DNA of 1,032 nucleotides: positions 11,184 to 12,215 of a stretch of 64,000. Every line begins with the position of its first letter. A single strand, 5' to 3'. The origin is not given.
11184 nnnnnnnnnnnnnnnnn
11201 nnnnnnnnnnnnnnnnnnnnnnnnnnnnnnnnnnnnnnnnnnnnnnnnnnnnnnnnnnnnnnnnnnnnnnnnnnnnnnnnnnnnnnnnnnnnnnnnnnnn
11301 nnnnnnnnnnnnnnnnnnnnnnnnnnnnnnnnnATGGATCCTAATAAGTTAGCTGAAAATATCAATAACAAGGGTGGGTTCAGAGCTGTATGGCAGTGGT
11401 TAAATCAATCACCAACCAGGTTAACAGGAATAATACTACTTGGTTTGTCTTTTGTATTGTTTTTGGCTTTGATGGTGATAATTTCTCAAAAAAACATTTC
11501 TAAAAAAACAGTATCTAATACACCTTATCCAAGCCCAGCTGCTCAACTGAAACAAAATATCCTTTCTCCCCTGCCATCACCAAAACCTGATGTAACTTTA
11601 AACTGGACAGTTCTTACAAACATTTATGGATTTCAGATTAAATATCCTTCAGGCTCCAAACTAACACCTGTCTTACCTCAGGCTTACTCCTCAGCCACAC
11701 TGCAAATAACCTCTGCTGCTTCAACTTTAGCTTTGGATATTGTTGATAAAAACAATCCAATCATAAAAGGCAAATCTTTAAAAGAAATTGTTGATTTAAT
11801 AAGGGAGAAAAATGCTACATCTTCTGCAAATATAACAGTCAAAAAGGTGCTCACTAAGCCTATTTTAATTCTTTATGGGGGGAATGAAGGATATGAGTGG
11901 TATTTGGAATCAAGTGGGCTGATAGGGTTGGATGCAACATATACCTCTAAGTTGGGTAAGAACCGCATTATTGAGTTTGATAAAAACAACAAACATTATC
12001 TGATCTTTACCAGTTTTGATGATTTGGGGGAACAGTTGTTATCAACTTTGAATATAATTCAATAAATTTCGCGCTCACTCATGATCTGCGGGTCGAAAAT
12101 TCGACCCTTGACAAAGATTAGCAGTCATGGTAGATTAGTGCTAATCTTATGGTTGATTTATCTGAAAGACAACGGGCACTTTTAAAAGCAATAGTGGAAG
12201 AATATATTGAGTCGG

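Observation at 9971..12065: Two-gene putative surface-structure operon: secreted protein with VirB2/TrbC-pilin-like N-terminal hairpin fused to a large Pro-rich domain, translationally coupled to a membrane-anchored partner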

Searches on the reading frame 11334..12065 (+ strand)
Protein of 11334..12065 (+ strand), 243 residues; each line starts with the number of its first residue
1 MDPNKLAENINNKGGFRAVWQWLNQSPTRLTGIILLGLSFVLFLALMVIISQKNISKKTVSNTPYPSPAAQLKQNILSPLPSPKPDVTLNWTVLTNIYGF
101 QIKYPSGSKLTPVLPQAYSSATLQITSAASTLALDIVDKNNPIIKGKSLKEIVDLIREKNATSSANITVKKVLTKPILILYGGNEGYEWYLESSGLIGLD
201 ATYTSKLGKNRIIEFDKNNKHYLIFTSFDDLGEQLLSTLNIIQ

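Call 3: search_protein_families(library=pfam, proteins=[window:11334-12065:+], max_evalue=1)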
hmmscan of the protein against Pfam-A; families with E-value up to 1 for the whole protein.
window:11334-12065:+ (243 aa): 0 families

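Call 4: search_protein_families(library=ncbifam, proteins=[window:11334-12065:+], max_evalue=1)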
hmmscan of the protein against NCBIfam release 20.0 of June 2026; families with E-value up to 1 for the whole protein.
window:11334-12065:+ (243 aa): 2 families
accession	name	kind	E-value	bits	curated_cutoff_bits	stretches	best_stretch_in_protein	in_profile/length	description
NF033684.1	suffix_2_RND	domain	0.015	15.3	40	1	31-59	4-33/69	transporter suffix domain-containing protein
NF011825.0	PRK15297.1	equivalog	0.048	12.8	494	1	86-172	179-268/359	fimbrial protein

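Call 59: find_related_loci(query=A3, collection=metagenome_contigs, flank=4000)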
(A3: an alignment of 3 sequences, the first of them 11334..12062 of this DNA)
Query A3 (243 aa) in metagenome_contigs; peptide patterns used: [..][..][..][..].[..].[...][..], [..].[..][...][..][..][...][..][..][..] (x = any residue, [..] = any of these).
480 stretches matched a pattern; 2 encode a relative of the query (tblastn E <= 1e-3); 2 distinct loci.
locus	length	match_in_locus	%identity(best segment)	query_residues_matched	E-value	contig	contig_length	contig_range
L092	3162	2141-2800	61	11-239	4e-85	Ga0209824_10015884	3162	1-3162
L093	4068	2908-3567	61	11-239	2e-84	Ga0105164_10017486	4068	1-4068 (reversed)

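Call 66: search_protein_families(library=pfam, proteins=[L093:1223-1414:-, L093:601-1218:-], max_evalue=0.05)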
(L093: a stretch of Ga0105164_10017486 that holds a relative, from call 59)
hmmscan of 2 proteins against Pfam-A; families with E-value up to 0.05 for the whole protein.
L093:1223-1414:- (63 aa): 1 family
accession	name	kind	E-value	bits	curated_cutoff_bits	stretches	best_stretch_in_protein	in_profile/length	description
PF11146.13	DUF2905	-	3.2e-07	30.9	22.2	1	7-57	11-60/64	Protein of unknown function (DUF2905)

L093:601-1218:- (205 aa): 0 families

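Call 74: search_solved_structures(query=A5, max_evalue=1)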
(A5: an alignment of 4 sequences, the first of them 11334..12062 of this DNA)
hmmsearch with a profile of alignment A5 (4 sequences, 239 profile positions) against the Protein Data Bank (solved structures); distinct sequences matched with E-value up to 1: 1.
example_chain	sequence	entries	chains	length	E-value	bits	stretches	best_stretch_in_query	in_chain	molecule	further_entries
1rq8_A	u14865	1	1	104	0.35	13.6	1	50-128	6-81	conserved hypothetical protein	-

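Call 96: search_protein_families(library=pfam, alignment_id=A7, max_evalue=10)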
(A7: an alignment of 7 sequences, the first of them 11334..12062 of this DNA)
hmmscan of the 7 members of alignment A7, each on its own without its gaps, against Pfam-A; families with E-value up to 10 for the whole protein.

A. member 1, window:11334-12062:+ (243 aa): 0 families

B. families by the number of members that match (of 7 scanned): 8 families
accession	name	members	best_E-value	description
PF18933.6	PsbP_2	2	0.0021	PsbP-like protein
PF04277.18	OAD_gamma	2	0.0095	Oxaloacetate decarboxylase, gamma chain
PF05961.16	Chordopox_A13L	1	0.011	Chordopoxvirus A13L protein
PF09759.15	Atx10homo_assoc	1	0.11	Spinocerebellar ataxia type 10 protein domain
PF19330.4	DNER_C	1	0.12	Delta and Notch-like EGF-related receptor C-terminus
PF20147.5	Crinkler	1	0.12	Crinkler effector protein N-terminal domain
PF02833.19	DHHA2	1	0.14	DHHA2 domain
PF23711.1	DUF7156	1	0.25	Family of unknown function (DUF7156)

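Call 97: search_solved_structures(query=A7, max_evalue=10)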
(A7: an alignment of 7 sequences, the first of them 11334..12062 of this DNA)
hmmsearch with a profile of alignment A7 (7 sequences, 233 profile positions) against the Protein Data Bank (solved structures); distinct sequences matched with E-value up to 10: 3.
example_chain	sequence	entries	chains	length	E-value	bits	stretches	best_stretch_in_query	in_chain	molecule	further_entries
4ayi_D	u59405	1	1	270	0.79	12.5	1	54-138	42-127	LIPOPROTEIN GNA1870 CCOMPND 7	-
6h2y_D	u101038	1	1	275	0.82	12.5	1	54-138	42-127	Lipoprotein GNA1870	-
8rpq_A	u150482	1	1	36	2.3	11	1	23-46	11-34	Integrin beta-1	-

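Call 100: search_protein_families(library=phrogs, proteins=[window:11334-12062:+], max_evalue=0.01)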
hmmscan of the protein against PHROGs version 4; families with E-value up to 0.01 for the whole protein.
window:11334-12062:+ (243 aa): 0 families
